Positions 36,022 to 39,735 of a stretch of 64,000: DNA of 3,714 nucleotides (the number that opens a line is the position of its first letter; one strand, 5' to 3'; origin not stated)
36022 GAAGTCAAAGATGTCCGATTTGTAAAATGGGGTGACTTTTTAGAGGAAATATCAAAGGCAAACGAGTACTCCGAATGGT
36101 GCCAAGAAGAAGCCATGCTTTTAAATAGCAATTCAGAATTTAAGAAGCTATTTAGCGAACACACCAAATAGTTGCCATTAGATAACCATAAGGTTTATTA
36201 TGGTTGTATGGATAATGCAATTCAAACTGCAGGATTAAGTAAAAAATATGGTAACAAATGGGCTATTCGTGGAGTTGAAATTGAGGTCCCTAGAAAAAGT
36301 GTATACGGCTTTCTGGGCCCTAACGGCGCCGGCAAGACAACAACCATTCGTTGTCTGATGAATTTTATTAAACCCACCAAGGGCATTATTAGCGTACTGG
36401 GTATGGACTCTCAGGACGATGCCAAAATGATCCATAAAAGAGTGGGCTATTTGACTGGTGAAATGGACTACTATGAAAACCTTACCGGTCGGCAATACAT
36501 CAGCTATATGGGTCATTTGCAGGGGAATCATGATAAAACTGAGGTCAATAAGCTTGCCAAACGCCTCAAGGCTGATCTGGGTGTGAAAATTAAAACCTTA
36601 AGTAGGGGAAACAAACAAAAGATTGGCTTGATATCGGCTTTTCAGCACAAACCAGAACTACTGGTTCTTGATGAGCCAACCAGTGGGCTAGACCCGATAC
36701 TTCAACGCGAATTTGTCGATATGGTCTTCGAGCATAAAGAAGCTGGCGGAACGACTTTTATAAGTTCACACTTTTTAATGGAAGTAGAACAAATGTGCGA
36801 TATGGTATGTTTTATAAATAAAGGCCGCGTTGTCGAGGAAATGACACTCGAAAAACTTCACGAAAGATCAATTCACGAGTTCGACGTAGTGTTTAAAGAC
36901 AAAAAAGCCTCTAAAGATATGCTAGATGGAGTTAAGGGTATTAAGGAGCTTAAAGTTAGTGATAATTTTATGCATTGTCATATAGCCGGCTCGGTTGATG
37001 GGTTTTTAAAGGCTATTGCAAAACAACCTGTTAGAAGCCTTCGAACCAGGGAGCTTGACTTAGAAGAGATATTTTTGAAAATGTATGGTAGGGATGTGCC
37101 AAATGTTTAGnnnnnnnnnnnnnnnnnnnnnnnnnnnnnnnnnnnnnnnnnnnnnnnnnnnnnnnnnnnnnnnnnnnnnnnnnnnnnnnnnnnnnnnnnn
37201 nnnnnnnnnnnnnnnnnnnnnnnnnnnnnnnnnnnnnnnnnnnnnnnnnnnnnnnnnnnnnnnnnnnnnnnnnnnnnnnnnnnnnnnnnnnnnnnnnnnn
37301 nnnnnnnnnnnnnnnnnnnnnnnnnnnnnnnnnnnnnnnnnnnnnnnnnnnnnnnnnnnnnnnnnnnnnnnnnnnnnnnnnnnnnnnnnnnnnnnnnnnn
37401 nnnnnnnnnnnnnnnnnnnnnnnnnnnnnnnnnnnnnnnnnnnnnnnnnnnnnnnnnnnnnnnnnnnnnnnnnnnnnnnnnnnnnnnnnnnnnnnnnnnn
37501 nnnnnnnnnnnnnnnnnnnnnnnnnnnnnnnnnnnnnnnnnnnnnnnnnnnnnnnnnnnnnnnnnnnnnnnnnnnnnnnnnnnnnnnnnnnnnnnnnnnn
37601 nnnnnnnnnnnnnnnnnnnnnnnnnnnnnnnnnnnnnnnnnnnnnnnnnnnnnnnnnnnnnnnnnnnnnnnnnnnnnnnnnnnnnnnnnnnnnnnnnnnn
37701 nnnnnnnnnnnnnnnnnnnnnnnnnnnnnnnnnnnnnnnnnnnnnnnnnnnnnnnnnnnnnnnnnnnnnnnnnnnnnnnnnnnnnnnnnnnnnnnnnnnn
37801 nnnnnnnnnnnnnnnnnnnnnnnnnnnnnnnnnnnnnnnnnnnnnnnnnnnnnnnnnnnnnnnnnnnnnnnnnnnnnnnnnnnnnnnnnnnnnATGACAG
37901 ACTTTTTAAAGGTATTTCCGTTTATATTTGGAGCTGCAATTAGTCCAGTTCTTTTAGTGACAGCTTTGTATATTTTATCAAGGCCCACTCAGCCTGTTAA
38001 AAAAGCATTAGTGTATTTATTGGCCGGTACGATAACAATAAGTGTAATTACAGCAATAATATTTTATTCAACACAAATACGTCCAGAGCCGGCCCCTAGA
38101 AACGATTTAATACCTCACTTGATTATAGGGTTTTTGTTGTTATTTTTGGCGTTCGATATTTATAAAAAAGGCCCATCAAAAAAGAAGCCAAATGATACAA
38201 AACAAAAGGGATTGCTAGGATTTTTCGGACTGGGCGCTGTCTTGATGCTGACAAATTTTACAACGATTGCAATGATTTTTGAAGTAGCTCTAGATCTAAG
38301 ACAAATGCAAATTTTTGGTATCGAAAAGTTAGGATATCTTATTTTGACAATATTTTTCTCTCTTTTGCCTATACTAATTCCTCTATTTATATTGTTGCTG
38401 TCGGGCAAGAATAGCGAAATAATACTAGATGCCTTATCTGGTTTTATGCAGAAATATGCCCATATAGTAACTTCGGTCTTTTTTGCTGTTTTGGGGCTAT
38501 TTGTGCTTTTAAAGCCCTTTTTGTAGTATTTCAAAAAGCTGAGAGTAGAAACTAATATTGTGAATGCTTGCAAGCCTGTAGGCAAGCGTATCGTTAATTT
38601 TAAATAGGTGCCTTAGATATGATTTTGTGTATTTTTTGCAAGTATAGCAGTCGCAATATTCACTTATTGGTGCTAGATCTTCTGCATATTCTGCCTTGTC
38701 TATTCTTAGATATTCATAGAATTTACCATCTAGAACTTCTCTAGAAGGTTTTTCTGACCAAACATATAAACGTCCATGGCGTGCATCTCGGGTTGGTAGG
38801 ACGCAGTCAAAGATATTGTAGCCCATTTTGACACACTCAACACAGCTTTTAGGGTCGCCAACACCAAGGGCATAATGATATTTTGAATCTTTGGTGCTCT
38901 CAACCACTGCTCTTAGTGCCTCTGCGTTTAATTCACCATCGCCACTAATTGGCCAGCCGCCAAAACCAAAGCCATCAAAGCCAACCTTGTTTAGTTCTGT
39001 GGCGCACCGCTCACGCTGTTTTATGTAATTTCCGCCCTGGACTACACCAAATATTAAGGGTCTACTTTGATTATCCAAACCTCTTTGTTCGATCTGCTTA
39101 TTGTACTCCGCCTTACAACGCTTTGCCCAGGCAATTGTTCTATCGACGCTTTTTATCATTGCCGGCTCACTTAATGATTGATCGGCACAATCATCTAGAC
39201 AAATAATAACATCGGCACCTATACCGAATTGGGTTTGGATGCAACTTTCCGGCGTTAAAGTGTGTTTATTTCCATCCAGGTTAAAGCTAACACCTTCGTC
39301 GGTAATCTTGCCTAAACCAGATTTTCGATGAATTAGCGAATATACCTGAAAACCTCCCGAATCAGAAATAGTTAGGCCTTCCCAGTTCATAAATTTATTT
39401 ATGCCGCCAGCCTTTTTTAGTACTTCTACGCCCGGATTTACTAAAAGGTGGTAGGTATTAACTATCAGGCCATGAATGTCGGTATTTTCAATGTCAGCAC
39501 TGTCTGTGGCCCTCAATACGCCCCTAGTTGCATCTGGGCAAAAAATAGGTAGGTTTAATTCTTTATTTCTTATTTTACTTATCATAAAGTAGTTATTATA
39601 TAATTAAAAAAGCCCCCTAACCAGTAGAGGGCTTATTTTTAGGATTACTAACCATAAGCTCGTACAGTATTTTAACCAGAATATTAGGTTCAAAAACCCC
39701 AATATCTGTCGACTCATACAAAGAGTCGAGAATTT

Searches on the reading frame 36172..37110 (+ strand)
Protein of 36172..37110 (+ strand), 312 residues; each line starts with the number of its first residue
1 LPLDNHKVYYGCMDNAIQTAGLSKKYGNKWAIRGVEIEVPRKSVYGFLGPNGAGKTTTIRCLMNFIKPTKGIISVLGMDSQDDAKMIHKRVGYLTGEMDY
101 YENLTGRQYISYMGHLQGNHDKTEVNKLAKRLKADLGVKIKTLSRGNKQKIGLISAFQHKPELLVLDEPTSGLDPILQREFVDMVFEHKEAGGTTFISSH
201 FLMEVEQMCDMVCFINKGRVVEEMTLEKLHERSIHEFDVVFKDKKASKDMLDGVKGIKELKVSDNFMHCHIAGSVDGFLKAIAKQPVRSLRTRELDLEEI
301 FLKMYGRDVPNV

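Call 9: search_protein_families(library=pfam, proteins=[window:36172-37110:+], max_evalue=0.001)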
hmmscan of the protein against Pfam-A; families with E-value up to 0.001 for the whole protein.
window:36172-37110:+ (312 aa): 2 families
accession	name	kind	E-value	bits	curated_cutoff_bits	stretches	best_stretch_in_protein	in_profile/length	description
PF00005.33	ABC_tran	-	2.4e-23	83.7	25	1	33-171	2-137/137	ABC transporter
PF13304.12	AAA_21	-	7.8e-14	52.9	27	1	137-200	232-298/304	AAA domain, putative AbiEii toxin, Type IV TA system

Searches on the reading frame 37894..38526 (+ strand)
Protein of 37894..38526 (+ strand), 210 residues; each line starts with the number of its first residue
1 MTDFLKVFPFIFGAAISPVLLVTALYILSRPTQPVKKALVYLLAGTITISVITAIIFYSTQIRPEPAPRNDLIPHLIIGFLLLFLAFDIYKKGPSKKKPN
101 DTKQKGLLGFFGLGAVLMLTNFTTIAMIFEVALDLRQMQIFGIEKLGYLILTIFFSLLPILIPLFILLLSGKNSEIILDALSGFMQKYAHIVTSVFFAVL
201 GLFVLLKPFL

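Call 9: search_protein_families(library=pfam, proteins=[window:37894-38526:+], max_evalue=0.001)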
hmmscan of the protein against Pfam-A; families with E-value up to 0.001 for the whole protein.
window:37894-38526:+ (210 aa): 1 family
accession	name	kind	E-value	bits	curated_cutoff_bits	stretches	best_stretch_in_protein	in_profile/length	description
PF11139.14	SfLAP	-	1.3e-13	51.3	35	1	12-205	6-208/213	Sap, sulfolipid-1-addressing protein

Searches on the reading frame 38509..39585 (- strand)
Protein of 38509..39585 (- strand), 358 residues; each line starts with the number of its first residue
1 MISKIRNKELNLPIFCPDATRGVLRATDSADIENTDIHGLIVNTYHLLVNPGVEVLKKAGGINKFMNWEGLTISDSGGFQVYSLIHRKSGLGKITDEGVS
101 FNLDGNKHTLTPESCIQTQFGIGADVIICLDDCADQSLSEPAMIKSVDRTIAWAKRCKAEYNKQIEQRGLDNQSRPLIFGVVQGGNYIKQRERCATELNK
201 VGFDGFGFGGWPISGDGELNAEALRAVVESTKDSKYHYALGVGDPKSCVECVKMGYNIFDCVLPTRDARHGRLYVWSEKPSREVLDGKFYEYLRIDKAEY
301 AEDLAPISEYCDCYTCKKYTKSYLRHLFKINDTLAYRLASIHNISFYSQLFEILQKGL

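Call 9: search_protein_families(library=pfam, proteins=[window:38509-39585:-], max_evalue=0.001)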
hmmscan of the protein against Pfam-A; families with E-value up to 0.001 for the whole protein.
window:38509-39585:- (358 aa): 1 family
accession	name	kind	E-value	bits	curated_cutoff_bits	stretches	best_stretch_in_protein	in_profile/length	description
PF01702.25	TGT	-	1.1e-93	314.6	26.3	1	5-353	10-334/357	Queuine tRNA-ribosyltransferase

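Call 52: list_cluster_members(proteins=[L087:3865-5670:-, L087:1812-3386:+, L088:3146-4594:-, L088:1830-3134:-, L089:10284-12311:+, L089:3268-4404:+, L089:1813-3246:+, L090:4222-5505:+, window:38509-39582:-, window:27623-29035:+])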
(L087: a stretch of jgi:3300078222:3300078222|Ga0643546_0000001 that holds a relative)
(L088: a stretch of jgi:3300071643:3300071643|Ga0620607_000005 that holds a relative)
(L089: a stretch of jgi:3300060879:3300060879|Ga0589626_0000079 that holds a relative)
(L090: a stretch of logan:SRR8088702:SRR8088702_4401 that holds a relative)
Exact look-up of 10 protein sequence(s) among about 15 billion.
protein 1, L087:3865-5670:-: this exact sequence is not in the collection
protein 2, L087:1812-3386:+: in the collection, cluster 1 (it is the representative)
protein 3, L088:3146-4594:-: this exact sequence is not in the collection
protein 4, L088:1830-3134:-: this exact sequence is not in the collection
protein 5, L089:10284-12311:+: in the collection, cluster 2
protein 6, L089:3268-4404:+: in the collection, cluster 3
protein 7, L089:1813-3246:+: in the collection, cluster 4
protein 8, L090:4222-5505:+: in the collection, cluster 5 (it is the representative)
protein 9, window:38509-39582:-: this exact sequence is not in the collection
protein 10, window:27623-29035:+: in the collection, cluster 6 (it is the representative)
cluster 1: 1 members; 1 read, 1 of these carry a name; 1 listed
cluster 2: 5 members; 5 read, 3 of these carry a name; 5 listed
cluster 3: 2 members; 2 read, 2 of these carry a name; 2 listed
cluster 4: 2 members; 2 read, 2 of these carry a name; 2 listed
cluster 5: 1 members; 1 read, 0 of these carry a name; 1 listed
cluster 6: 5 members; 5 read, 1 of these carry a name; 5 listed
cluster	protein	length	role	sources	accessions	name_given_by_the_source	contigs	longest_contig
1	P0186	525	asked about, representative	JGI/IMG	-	apolipoprotein N-acyltransferase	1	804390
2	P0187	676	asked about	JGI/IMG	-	DNA ligase (NAD+)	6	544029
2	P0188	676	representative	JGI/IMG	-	DNA ligase (NAD+)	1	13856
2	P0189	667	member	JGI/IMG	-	DNA ligase (NAD+)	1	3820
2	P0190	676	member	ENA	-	-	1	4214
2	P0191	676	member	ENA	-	-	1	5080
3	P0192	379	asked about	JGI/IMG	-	D-alanine-D-alanine ligase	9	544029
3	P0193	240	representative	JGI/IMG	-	D-alanine-D-alanine ligase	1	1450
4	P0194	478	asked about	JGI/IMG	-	UDP-N-acetylmuramoyl-tripeptide--D-alanyl-D-alanine ligase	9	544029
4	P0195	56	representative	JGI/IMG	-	hypothetical protein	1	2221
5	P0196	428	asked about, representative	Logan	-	-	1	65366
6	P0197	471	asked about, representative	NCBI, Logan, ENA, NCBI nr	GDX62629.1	glutamate--tRNA ligase [Candidatus Saccharibacteria bacterium]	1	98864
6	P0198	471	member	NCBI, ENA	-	-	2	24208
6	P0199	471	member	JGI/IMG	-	-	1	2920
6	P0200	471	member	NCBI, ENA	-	-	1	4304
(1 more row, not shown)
